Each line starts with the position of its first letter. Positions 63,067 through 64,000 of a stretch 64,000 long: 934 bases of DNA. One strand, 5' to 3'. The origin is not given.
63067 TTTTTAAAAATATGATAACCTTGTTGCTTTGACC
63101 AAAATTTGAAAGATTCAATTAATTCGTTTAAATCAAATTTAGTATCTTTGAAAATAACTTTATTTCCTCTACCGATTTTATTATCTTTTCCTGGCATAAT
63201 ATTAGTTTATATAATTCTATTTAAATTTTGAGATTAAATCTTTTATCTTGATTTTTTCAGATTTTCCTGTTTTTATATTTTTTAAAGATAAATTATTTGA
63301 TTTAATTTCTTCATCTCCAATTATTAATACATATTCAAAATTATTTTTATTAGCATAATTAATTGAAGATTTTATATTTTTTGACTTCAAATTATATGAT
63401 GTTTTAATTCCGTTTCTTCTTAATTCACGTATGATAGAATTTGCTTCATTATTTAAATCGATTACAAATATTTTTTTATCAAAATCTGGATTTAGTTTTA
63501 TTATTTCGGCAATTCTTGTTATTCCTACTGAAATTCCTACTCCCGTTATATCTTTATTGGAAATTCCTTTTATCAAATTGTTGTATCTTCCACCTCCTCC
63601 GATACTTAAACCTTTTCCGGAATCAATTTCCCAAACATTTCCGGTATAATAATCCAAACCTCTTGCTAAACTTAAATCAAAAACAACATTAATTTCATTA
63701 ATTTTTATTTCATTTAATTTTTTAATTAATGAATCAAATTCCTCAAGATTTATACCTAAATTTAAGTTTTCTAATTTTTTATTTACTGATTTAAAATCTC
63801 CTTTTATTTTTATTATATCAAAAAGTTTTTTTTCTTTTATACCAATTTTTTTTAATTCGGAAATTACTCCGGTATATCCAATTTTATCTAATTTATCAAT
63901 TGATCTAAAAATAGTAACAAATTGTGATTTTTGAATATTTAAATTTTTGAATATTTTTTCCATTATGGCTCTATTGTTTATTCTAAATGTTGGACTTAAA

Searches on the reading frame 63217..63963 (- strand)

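Call 47: search_protein_families(library=pfam, proteins=[window:63217-63963:-], max_evalue=0.001)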
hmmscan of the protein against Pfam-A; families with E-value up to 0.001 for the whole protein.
window:63217-63963:- (248 aa): 2 families
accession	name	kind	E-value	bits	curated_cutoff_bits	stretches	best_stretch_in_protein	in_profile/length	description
PF03129.25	HGTP_anticodon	-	9.6e-15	55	21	1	169-248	13-92/94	Anticodon binding domain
PF13393.11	tRNA-synt_His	-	5.8e-14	52.5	25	1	2-151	157-308/308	Histidyl-tRNA synthetase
